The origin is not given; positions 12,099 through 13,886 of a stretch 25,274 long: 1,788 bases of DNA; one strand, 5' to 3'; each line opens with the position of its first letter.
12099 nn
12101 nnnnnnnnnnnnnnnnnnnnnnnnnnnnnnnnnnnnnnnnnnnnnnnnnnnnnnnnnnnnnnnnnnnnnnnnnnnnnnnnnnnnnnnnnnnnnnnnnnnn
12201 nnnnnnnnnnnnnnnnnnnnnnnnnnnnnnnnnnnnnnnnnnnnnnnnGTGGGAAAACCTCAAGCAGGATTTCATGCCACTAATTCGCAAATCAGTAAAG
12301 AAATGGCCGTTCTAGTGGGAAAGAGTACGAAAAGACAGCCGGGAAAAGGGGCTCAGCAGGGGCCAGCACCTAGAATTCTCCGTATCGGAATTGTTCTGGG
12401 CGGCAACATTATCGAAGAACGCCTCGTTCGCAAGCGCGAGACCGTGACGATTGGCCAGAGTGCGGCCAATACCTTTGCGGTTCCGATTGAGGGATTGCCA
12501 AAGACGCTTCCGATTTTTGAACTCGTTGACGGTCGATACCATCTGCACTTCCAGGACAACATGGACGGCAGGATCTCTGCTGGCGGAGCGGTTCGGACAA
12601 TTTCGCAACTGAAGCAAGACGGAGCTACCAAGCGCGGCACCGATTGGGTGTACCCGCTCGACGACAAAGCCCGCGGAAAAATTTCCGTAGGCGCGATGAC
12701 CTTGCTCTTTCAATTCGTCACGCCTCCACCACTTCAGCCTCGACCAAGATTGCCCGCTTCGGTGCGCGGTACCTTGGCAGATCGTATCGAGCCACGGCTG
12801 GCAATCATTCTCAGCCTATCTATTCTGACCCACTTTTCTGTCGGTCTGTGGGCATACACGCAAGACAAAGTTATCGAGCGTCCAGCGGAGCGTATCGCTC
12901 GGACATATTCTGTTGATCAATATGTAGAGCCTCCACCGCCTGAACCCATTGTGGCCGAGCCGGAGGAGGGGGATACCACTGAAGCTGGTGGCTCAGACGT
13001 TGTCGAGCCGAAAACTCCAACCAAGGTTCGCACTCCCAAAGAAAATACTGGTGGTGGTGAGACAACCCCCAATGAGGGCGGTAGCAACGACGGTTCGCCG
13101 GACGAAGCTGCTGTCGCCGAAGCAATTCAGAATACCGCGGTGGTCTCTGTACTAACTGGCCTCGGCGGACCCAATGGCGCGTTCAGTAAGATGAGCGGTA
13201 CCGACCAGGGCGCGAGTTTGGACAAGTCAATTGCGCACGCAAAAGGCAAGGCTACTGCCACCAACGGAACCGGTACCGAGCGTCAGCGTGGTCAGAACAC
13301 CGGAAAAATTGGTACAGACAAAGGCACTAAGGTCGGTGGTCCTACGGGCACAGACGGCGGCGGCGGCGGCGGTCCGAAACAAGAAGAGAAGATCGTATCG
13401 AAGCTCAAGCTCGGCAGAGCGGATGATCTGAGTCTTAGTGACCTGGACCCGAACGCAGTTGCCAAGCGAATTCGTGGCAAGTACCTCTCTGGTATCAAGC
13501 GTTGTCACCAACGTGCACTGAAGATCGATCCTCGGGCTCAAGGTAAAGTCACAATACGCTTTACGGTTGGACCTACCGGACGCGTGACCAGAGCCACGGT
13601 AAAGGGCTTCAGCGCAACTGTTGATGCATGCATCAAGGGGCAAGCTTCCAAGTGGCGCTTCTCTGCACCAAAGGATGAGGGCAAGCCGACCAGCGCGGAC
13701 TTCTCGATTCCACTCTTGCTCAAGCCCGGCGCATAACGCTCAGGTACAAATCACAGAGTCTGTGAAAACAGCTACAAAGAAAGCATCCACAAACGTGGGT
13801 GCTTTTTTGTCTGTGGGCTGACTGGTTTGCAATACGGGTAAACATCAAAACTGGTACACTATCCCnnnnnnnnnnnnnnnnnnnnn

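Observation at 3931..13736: Self-contained Glt/Nfs-like trans-envelope operon of unknown function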

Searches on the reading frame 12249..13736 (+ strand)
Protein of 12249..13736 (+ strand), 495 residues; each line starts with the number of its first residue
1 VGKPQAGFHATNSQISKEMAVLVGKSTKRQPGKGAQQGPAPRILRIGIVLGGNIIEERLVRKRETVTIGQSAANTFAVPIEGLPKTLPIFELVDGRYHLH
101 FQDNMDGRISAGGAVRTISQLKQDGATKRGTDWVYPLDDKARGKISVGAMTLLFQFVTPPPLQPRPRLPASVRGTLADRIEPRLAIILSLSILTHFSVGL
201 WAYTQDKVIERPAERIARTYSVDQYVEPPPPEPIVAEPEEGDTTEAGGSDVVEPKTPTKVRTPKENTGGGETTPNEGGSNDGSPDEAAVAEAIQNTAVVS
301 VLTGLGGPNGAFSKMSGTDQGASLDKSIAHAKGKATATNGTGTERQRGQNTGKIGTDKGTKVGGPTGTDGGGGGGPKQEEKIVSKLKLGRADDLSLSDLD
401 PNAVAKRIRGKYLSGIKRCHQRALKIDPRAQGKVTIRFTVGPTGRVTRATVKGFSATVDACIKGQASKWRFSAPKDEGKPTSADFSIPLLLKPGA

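Call 4: search_protein_families(library=pfam, proteins=[window:12249-13736:+], max_evalue=0.01)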
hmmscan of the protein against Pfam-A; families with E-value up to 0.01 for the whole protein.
window:12249-13736:+ (495 aa): 1 family
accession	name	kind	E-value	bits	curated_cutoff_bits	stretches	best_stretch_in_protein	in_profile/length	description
PF03544.19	TonB_C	-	5.4e-06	27.2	24.6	1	429-488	13-74/79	Gram-negative bacterial TonB protein C-terminal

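Call 5: search_protein_families(library=ncbifam, proteins=[window:12249-13736:+], max_evalue=0.01)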
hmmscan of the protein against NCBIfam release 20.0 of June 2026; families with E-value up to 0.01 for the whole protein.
window:12249-13736:+ (495 aa): 4 families
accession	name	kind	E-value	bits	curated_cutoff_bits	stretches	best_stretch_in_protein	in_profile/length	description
NF033760.1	gliding_GltG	equivalog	2.3e-18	66.1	650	1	36-478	196-635/650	adventurous gliding motility protein GltG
NF033768.1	myxo_SS_tail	domain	3.3e-15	56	40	1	399-482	1-86/92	AgmX/PglI C-terminal domain-containing protein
TIGR01352.1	tonB_Cterm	subfamily_domain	3.7e-06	27.2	27.1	1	429-489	11-71/76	TonB family protein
NF033761.1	gliding_GltJ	equivalog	2.2e-05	23.7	450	1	414-481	595-665/671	adventurous gliding motility protein GltJ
